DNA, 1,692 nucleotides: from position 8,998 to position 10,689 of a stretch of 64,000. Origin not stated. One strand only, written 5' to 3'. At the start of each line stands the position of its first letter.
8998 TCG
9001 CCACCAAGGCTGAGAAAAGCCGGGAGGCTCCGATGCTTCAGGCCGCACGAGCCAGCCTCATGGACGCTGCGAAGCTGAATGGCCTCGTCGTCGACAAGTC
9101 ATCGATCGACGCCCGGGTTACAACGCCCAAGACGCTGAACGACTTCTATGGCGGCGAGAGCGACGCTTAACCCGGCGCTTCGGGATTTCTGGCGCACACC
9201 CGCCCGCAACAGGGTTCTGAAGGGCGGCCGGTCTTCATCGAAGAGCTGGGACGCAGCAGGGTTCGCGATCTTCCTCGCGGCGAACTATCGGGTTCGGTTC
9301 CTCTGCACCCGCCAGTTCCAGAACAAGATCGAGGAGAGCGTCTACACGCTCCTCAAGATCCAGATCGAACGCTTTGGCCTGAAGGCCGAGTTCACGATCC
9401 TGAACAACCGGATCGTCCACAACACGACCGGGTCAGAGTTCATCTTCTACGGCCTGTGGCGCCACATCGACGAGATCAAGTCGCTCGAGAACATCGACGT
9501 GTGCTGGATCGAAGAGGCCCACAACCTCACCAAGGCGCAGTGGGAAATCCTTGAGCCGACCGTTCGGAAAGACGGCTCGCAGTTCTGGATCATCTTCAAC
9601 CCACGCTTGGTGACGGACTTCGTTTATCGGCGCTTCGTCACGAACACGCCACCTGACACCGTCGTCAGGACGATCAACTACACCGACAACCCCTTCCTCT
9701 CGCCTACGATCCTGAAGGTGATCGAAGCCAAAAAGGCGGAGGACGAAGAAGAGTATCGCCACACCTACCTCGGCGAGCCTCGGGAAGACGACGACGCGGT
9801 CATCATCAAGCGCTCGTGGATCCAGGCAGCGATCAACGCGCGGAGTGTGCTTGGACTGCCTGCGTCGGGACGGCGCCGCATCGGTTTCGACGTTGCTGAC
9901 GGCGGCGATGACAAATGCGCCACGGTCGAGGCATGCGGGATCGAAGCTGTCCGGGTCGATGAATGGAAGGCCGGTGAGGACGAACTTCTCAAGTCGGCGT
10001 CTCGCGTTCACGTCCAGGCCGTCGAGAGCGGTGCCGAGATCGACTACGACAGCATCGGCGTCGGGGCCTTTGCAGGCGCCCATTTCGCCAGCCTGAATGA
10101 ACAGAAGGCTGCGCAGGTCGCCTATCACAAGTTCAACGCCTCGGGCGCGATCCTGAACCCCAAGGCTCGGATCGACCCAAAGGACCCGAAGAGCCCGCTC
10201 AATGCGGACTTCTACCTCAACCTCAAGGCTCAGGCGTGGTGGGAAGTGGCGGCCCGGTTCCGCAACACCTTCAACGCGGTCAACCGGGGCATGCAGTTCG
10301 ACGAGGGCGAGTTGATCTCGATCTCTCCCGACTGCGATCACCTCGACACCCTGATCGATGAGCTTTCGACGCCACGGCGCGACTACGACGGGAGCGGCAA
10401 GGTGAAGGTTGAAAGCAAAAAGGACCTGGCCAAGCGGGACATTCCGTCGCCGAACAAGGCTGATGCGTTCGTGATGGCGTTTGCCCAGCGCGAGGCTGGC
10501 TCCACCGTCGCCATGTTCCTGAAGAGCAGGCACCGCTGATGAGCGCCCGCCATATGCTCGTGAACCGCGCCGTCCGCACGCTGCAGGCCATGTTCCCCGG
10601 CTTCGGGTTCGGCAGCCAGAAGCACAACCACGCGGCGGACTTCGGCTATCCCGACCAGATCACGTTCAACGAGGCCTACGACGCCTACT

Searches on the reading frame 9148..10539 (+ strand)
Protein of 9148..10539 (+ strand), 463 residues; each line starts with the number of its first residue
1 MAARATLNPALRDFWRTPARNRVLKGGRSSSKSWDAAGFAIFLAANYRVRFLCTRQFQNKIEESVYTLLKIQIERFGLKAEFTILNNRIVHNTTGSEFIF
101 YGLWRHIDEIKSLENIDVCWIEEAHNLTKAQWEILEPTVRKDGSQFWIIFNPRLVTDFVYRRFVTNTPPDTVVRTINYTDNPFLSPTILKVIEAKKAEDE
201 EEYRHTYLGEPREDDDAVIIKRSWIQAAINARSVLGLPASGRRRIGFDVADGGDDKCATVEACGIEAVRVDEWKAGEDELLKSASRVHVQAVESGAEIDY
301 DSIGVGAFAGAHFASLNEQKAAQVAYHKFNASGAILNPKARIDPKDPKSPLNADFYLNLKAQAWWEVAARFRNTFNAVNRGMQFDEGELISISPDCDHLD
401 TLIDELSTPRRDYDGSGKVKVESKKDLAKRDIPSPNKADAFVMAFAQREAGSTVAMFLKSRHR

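Call 14: find_related_loci(query=window:9148-10539:+, collection=genome_contigs, flank=10000)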
Query window:9148-10539:+ (463 aa) in genome_contigs; peptide patterns used: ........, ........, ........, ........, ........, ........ (x = any residue, [..] = any of these).
212 stretches matched a pattern; 70 encode a relative of the query (tblastn E <= 1e-3); 68 distinct loci.
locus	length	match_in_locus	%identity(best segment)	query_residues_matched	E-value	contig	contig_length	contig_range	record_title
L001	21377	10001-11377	92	5-463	0e+0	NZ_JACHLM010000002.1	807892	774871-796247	Brevundimonas bullata strain S00223 Ga0436333_02, whole genome shotgun sequence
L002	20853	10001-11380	73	1-460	0e+0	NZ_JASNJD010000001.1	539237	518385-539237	Pseudodonghicola flavimaris strain IC7 NODE_1_length_539237_cov_47.284555, whole genome shotgun sequence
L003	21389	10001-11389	72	1-463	0e+0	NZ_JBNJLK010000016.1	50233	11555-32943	Falsirhodobacter sp. 1013 NODE_16_length_50233_cov_288.324567, whole genome shotgun sequence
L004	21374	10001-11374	72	6-463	0e+0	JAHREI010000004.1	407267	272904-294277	Bacillus subtilis strain SK6B4 contig00004, whole genome shotgun sequence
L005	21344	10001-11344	74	5-452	0e+0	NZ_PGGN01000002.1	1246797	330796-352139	Phyllobacterium endophyticum strain PEPV15 NODE_2_length_1246797_cov_60.0214, whole genome shotgun sequence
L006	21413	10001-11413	71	5-463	0e+0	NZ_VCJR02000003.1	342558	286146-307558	Aquisalinus luteolus strain NH6-79 NODE_3_length_342558_cov_239.407920, whole genome shotgun sequence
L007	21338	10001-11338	74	5-450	0e+0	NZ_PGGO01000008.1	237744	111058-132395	Phyllobacterium brassicacearum strain STM 196 NODE_7_length_237744_cov_50.2188, whole genome shotgun sequence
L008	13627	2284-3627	73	1-448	0e+0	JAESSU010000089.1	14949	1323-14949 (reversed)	MAG: Phycisphaeraceae bacterium isolate NORP295 CoAssembly_708364, whole genome shotgun sequence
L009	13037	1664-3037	71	6-463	0e+0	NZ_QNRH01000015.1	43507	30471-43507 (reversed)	Pseudochrobactrum asaccharolyticum strain DSM 25619 Ga0244562_115, whole genome shotgun sequence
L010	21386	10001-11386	72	6-455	0e+0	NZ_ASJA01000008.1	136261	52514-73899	Euryhalocaulis caribicus strain JL2009 contig00008, whole genome shotgun sequence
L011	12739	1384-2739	71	6-457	0e+0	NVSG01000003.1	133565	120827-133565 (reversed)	MAG: Hyphomicrobiales bacterium isolate NORP147 Contig_source1382A_316, whole genome shotgun sequence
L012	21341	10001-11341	72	2-448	0e+0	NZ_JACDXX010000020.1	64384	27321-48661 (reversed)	Pseudogemmobacter faecipullorum strain CC-YST710 contig020, whole genome shotgun sequence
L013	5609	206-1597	69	1-452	0e+0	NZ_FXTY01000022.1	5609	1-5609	Shimia sagamensis strain DSM 29734 Ga0170411_122, whole genome shotgun sequence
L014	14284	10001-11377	69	6-452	0e+0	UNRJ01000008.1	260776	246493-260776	Rhodobacteraceae bacterium Alg238-R152 genome assembly, contig: Contig_8, whole genome shotgun sequence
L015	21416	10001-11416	68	6-463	0e+0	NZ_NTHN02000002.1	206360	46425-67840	Alloyangia mangrovi strain SAOS 153D NODE_2_length_206360_cov_238.507147, whole genome shotgun sequence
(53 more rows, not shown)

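Call 15: find_related_loci(query=window:9148-10539:+, collection=viral_contigs, flank=10000)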
Query window:9148-10539:+ (463 aa) in viral_contigs; peptide patterns used: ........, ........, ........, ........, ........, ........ (x = any residue, [..] = any of these).
309 stretches matched a pattern; 271 encode a relative of the query (tblastn E <= 1e-3); the best 80 are kept; 80 distinct loci.
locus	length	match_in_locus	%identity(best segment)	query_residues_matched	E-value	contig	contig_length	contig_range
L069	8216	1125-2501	93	5-463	0e+0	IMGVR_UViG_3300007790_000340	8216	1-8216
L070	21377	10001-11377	94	5-463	0e+0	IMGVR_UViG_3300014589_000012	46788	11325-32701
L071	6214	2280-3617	93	5-450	0e+0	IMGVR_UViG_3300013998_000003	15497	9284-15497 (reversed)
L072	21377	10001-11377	92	5-463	0e+0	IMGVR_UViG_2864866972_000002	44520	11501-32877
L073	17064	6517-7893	93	5-463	0e+0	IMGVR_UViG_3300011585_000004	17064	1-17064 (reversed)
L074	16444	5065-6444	74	4-463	0e+0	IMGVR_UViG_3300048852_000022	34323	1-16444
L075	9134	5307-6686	74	4-463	0e+0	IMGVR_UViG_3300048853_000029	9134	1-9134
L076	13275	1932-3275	76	6-453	0e+0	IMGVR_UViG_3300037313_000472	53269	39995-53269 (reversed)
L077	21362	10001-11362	74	3-455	0e+0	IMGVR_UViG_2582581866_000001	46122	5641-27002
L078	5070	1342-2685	76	6-453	0e+0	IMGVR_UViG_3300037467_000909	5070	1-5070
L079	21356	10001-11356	75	4-455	0e+0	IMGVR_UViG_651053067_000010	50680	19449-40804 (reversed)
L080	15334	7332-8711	73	4-463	0e+0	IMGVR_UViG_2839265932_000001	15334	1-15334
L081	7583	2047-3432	73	4-461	0e+0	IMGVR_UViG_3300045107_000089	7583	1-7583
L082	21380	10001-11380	73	4-463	0e+0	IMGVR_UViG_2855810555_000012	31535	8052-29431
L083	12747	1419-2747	74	2-444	0e+0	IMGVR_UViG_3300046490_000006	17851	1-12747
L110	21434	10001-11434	69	4-463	0e+0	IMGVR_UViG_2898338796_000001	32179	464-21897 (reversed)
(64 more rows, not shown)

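Call 83: search_protein_families(library=pfam, max_evalue=0.01, proteins=[L001:9045-9719:-, L001:8539-8820:-, L070:9197-9634:-, L073:5741-5980:-, L110:3778-4566:-, L110:4888-5388:-, L110:5385-6050:-, L110:6518-7447:+])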
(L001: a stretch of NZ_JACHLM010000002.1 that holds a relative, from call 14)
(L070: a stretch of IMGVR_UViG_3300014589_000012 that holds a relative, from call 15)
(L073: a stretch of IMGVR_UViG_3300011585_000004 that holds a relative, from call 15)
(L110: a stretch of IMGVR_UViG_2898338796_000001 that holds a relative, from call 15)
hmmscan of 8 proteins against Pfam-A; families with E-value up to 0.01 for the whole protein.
L001:9045-9719:- (224 aa): 1 family
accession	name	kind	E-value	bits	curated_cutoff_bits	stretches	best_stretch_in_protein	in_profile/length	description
PF13643.11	DUF4145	-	1.4e-09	38.3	23.1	1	122-196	10-83/88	Domain of unknown function (DUF4145)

L001:8539-8820:- (93 aa): 1 family
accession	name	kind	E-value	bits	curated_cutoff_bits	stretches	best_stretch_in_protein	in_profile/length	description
PF09827.14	CRISPR_Cas2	-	0.0013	19.3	23.8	1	7-75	2-70/74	CRISPR associated protein Cas2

L070:9197-9634:- (145 aa): 0 families

L073:5741-5980:- (79 aa): 0 families

L110:3778-4566:- (262 aa): 0 families

L110:4888-5388:- (166 aa): 1 family
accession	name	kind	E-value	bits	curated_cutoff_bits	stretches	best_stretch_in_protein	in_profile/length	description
PF18478.7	PIN_10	-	8.2e-05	23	26.2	1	4-85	3-82/84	PIN like domain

L110:5385-6050:- (221 aa): 0 families

L110:6518-7447:+ (309 aa): 7 families
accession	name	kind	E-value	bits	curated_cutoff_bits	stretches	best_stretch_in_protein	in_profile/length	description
PF00196.25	GerE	-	1.9e-12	47.1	23.5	1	147-200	2-55/57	Bacterial regulatory proteins, luxR family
PF08281.18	Sigma70_r4_2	-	1.1e-06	28.7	25.7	1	145-190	8-54/54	Sigma-70, region 4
PF04545.22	Sigma70_r4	-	8.8e-06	25.6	24.1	1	145-190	2-48/50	Sigma-70, region 4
PF04967.18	HTH_10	-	0.00012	22.2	23.1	1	160-190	21-51/53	HTH DNA binding domain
PF13384.12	HTH_23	-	0.00044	20.4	24.6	1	151-180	6-35/50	Homeodomain-like domain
PF02001.22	DUF134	-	0.00047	21.1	27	1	145-191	32-79/98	Protein of unknown function DUF134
PF12840.13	HTH_20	-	0.00067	20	27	1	160-185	16-41/51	Helix-turn-helix domain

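Call 84: search_protein_families(library=padloc, max_evalue=0.01, proteins=[L001:9045-9719:-, L001:8539-8820:-, L070:9197-9634:-, L073:5741-5980:-, L110:3778-4566:-, L110:4888-5388:-, L110:5385-6050:-, L110:6518-7447:+])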
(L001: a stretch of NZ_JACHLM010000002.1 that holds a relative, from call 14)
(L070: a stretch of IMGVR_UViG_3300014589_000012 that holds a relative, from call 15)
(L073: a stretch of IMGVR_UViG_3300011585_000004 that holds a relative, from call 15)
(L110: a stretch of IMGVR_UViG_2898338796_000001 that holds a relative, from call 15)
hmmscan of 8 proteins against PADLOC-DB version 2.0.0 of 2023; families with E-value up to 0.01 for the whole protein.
L001:9045-9719:- (224 aa): 1 family
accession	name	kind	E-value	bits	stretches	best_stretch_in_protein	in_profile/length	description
PDLC04109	PD-T7-4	-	2.1e-07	28.7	1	21-193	10-163/211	-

L001:8539-8820:- (93 aa): 5 families
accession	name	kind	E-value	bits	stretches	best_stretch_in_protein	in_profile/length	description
PDLC02078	Cas2b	-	2.9e-05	21.9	1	6-74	3-70/94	-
PDLC01443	Cas2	-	0.00088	17.8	1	7-75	2-68/86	"CAS-I,CAS-II,CAS-III,CAS-IV,CAS-V,CAS-VI; acquisition_2"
PDLC01649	Cas2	-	0.0053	15.1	1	8-75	3-69/70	"CAS-I,CAS-II,CAS-III,CAS-IV,CAS-V,CAS-VI; acquisition_2"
PDLC00935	Cas2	-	0.0077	14.6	1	8-75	3-74/96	CRISPR-associated endonuclease Cas2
PDLC01338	Cas2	-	0.0089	14.5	0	8-75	1-65/76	"CAS-I,CAS-II,CAS-III,CAS-IV,CAS-V,CAS-VI; acquisition_2"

L070:9197-9634:- (145 aa): 0 families

L073:5741-5980:- (79 aa): 0 families

L110:3778-4566:- (262 aa): 0 families

L110:4888-5388:- (166 aa): 0 families

L110:5385-6050:- (221 aa): 0 families

L110:6518-7447:+ (309 aa): 6 families
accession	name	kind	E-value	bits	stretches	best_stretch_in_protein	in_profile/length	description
PDLC01857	CARF3--CARF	-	4.7e-06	24.4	1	139-196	120-176/201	-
PDLC01438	Csa3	-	0.00018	19.7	1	149-201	147-197/305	"CAS-I,CAS-II,CAS-III,CAS-IV,CAS-V,CAS-VI; associated_signaling"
PDLC01850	CARF3--CARF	-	0.00021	19.2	1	145-209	140-205/209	-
PDLC01851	CARF3--CARF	-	0.00036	18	1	147-195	209-257/279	-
PDLC01434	CasR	-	0.00066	17.6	1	145-185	122-164/191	"CAS-I,CAS-II,CAS-III,CAS-IV,CAS-V,CAS-VI; associated_signaling"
PDLC01268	CasR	-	0.0055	14.7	1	147-185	121-160/179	"CAS-I,CAS-II,CAS-III,CAS-IV,CAS-V,CAS-VI; associated_signaling"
